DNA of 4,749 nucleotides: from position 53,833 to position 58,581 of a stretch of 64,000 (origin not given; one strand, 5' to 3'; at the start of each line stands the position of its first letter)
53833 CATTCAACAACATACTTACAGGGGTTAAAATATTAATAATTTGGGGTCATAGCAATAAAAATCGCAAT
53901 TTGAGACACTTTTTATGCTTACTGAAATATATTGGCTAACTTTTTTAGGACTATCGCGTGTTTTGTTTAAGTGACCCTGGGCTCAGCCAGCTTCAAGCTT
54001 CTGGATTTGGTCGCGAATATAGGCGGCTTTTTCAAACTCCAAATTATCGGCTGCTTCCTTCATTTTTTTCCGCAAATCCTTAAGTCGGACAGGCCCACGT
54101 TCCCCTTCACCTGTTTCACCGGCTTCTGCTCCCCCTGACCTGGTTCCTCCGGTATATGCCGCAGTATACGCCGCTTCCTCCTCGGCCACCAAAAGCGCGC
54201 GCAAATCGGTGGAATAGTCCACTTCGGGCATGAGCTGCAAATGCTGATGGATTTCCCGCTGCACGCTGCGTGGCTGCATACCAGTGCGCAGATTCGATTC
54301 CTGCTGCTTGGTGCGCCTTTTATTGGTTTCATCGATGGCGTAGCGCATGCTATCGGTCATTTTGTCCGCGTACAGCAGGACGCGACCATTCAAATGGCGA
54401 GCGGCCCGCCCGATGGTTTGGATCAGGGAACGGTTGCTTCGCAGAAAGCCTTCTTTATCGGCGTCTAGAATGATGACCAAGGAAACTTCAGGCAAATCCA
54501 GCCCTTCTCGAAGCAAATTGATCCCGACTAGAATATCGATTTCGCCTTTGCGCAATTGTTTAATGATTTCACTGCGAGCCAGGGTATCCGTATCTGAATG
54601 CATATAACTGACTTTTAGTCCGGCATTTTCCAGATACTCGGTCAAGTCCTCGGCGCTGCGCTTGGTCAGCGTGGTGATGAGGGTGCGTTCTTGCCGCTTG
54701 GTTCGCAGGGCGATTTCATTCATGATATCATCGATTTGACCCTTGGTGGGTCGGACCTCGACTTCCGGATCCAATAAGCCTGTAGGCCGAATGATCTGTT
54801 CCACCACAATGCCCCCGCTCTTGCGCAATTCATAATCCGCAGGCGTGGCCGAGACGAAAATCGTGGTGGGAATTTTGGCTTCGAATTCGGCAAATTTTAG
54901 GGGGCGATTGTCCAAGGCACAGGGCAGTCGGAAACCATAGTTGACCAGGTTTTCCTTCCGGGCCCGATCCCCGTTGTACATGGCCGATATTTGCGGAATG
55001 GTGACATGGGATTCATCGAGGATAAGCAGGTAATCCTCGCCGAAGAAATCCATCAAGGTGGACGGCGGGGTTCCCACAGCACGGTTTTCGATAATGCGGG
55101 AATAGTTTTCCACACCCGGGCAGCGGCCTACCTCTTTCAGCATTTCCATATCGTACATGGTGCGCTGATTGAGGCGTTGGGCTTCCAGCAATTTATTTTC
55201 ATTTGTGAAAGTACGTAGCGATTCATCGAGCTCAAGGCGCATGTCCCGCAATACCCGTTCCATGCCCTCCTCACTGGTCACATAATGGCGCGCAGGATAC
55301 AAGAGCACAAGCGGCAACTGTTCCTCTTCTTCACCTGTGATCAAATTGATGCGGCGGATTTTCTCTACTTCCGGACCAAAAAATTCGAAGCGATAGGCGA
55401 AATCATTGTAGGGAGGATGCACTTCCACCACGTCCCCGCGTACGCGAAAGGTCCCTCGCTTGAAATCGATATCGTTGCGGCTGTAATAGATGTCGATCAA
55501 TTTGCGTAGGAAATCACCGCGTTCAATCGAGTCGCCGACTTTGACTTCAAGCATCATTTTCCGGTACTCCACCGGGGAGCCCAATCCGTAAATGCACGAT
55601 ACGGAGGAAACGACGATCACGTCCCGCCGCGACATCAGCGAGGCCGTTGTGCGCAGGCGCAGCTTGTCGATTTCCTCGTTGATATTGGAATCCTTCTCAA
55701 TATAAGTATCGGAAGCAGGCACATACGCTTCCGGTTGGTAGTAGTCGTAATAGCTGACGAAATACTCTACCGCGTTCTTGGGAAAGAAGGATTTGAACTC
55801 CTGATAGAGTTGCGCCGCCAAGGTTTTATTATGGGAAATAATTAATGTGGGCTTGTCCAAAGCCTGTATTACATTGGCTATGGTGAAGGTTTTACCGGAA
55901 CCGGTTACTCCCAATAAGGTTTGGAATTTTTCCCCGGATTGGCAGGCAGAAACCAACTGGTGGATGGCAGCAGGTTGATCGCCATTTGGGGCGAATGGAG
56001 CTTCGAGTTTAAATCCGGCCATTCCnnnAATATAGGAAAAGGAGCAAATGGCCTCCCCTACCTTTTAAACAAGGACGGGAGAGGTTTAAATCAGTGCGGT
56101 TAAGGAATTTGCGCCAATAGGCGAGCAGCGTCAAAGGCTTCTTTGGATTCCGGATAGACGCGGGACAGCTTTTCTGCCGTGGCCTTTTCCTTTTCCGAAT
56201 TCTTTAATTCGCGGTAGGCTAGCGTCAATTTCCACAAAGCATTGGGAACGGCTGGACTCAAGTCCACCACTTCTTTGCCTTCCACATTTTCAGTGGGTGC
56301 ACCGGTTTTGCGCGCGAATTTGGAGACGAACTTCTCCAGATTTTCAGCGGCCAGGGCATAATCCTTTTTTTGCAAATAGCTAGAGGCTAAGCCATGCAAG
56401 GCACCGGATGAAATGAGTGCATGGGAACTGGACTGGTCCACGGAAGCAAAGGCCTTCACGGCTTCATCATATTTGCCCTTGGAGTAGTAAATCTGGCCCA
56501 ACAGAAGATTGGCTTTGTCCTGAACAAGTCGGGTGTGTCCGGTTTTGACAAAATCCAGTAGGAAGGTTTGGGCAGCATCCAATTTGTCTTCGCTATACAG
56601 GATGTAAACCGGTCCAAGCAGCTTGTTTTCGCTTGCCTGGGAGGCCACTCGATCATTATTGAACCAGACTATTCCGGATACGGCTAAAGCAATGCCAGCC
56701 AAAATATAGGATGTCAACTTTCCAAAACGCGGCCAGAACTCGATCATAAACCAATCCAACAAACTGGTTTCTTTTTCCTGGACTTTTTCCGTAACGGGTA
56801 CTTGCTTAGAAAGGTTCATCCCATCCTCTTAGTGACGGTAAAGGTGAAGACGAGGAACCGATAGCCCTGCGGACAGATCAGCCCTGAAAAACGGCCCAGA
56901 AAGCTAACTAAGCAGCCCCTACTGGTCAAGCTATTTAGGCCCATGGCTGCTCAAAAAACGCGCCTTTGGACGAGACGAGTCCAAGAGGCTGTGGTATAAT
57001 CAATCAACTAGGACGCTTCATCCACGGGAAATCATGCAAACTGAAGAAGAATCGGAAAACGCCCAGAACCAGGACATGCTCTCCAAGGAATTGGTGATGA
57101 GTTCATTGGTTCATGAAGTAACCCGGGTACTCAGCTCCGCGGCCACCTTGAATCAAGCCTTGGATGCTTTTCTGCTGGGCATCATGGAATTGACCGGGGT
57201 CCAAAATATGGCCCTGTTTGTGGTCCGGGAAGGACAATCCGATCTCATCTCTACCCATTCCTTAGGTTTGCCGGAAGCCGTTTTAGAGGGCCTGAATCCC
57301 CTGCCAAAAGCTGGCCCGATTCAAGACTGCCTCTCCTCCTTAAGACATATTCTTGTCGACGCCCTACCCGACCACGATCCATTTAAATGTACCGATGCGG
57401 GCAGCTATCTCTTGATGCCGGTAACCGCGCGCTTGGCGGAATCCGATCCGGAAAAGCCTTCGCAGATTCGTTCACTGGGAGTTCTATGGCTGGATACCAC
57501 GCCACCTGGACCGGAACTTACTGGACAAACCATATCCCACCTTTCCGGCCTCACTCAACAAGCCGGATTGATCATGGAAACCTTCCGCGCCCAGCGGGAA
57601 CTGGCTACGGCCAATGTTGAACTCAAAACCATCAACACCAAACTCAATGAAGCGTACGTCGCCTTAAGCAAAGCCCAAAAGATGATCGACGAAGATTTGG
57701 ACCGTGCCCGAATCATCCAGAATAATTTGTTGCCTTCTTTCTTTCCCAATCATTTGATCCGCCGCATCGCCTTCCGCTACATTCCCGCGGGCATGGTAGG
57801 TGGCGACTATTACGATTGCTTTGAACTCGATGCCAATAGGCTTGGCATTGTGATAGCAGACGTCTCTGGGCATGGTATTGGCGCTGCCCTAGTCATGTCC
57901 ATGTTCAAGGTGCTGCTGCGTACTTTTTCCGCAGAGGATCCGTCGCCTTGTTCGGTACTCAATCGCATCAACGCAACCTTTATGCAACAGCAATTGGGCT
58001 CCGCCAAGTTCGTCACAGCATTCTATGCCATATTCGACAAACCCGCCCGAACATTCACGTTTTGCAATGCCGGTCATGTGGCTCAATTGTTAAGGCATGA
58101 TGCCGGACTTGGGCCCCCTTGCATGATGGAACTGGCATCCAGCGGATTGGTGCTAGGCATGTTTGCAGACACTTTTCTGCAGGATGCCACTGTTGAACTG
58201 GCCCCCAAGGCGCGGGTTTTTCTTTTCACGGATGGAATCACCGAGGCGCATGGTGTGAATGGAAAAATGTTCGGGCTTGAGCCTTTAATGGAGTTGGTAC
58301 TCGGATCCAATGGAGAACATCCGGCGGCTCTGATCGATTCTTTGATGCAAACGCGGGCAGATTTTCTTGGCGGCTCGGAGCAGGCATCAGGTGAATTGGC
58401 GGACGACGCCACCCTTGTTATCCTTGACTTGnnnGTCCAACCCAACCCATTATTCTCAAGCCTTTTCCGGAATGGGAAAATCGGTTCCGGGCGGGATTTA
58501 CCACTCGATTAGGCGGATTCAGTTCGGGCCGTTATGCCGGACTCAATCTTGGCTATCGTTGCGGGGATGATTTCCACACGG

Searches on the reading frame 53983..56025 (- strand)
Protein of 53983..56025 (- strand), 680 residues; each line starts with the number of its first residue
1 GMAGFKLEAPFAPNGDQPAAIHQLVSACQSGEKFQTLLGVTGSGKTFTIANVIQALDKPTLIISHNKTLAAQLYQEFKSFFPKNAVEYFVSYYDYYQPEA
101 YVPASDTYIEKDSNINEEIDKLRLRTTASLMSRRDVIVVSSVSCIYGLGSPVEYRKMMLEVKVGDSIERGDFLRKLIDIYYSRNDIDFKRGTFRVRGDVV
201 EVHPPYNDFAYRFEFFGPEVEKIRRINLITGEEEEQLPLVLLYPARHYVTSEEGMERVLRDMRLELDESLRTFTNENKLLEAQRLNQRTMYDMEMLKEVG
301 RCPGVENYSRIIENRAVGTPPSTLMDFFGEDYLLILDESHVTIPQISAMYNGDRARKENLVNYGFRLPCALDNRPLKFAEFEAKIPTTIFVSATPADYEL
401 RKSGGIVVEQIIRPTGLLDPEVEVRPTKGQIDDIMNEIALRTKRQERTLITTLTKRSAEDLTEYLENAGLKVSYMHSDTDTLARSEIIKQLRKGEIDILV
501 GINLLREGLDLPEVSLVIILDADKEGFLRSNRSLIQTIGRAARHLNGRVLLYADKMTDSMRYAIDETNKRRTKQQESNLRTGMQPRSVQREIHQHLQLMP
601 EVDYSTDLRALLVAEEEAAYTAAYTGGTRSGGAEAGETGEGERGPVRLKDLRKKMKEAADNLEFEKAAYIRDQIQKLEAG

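Call 46: search_protein_families(library=ncbifam, proteins=[window:53983-56025:-], max_evalue=0.00001)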
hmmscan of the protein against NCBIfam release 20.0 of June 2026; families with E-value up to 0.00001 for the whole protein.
window:53983-56025:- (680 aa): 36 families (the best 25 are shown)
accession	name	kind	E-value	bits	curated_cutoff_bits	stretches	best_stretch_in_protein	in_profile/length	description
NF003673.1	PRK05298.1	equivalog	0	1020.6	743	1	5-678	2-651/653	excinuclease ABC subunit UvrB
TIGR00631.1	uvrb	equivalog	9e-299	992.3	750.1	1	5-677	2-657/658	excinuclease ABC subunit UvrB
TIGR00580.2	mfd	equivalog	1.2e-18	67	800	1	177-283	2-108/907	transcription-repair coupling factor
NF004066.1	PRK05580.1-3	equivalog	2.5e-14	52.5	813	1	459-553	554-656/788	primosomal protein N'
TIGR00595.1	priA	equivalog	3.5e-14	52.3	230.35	1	454-557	274-385/509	replication restart helicase PriA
NF053636.1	DDHlcsCsdAPsy1082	equivalog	1.9e-13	49.8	890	1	441-588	239-379/512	DEAD/DEAH box helicase CsdA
NF004070.0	PRK05580.2-2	equivalog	8.6e-13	47.3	921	1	456-581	496-629/729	primosomal protein N'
NF004068.0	PRK05580.1-5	equivalog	4.9e-12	44.7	1249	1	451-568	553-675/795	primosomal protein N'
NF010337.0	PRK13766.1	equivalog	5.1e-12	44.7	610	1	429-598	351-523/781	Hef nuclease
NF053631.1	RNA_helic_CshA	equivalog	5.3e-12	45.3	646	1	440-612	232-403/434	degradosome RNA helicase CshA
NF004067.0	PRK05580.1-4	equivalog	1e-11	44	763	1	475-554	513-604/737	primosomal protein N'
TIGR00643.1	recG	equivalog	4.8e-11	42.1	659.4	1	456-556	467-566/629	ATP-dependent DNA helicase RecG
NF008394.0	PRK11192.1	equivalog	3.1e-10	39.5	507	1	440-543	242-340/441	ATP-dependent RNA helicase SrmB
NF053632.1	heli_RadD_YejH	equivalog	3.5e-10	38.8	720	1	432-548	237-346/573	DNA repair helicase RadD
NF007966.0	PRK10689.1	equivalog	3.2e-09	35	1329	1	35-258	17-227/1148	transcription-repair coupling factor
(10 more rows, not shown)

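Call 48: find_homologous_proteins(query=window:53983-56025:-, max_evalue=1e-100)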
Query window:53983-56025:- (680 aa): 8000 proteins with E <= 1e-100 among 8000 candidates; the best 120 are listed.
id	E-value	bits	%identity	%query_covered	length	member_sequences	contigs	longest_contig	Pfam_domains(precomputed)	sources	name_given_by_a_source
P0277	0.0e+0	1487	99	100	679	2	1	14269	PF00270.36,PF02151.26,PF17757.7,PF00271.38,PF27431.1,PF04851.22,PF12344.15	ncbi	-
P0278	0.0e+0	1325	87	100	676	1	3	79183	PF00270.36,PF02151.26,PF17757.7,PF00271.38,PF27431.1,PF04851.22,PF12344.15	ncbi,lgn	-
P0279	0.0e+0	1273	85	100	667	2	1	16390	PF00270.36,PF02151.26,PF17757.7,PF00271.38,PF27431.1,PF04851.22,PF12344.15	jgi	-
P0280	0.0e+0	1268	84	100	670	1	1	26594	PF00270.36,PF02151.26,PF17757.7,PF00271.38,PF27431.1,PF04851.22,PF12344.15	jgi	jgi:excinuclease ABC subunit B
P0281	0.0e+0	1252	83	100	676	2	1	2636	PF00270.36,PF02151.26,PF17757.7,PF00271.38,PF27431.1,PF04851.22,PF12344.15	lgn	-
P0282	0.0e+0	1236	82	100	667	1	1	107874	PF00270.36,PF02151.26,PF17757.7,PF00271.38,PF27431.1,PF04851.22,PF12344.15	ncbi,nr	ncbi:MAG: uvrB [Fibrobacteres bacterium]|nr:uvrB [Fibrobacterota bacterium]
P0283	0.0e+0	1236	82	100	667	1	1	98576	PF00270.36,PF02151.26,PF17757.7,PF00271.38,PF27431.1,PF04851.22,PF12344.15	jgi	jgi:excinuclease ABC subunit B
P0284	0.0e+0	1232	82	100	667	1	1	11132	PF00270.36,PF02151.26,PF17757.7,PF00271.38,PF27431.1,PF04851.22,PF12344.15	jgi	jgi:excinuclease ABC subunit B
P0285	0.0e+0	1229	81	100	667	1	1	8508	PF00270.36,PF02151.26,PF17757.7,PF00271.38,PF27431.1,PF04851.22,PF12344.15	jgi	jgi:excinuclease ABC subunit B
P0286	0.0e+0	1229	82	100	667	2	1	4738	PF00270.36,PF02151.26,PF17757.7,PF00271.38,PF27431.1,PF04851.22,PF12344.15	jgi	jgi:excinuclease ABC subunit B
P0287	0.0e+0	1228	81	100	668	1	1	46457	PF00270.36,PF02151.26,PF17757.7,PF00271.38,PF27431.1,PF04851.22,PF12344.15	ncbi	-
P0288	0.0e+0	1228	81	100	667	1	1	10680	PF00270.36,PF02151.26,PF17757.7,PF00271.38,PF27431.1,PF04851.22,PF12344.15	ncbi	ncbi:MAG: excinuclease ABC subunit UvrB [Fibrobacteria bacterium]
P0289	0.0e+0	1227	82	100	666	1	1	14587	PF00270.36,PF02151.26,PF17757.7,PF00271.38,PF27431.1,PF04851.22,PF12344.15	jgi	jgi:excinuclease ABC subunit B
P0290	0.0e+0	1226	81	100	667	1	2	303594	PF00270.36,PF02151.26,PF17757.7,PF00271.38,PF27431.1,PF04851.22,PF12344.15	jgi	jgi:excinuclease ABC subunit B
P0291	0.0e+0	1226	82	100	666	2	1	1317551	PF00270.36,PF02151.26,PF17757.7,PF00271.38,PF27431.1,PF04851.22,PF12344.15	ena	-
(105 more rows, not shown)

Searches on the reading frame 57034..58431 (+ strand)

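Call 46: search_protein_families(library=ncbifam, proteins=[window:57034-58431:+], max_evalue=0.00001)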
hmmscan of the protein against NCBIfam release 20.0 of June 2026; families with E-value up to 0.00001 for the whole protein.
window:57034-58431:+ (466 aa): 2 families
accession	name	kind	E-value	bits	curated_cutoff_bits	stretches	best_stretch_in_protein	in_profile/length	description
NF045505.1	RR_RssB_Pseudo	equivalog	8.8e-22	77.7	700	1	191-404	125-340/394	two-component system response regulator RssB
NF038263.1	prot_phos_SiaA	equivalog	9.3e-12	44.3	700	1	195-448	390-644/658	biofilm regulation protein phosphatase SiaA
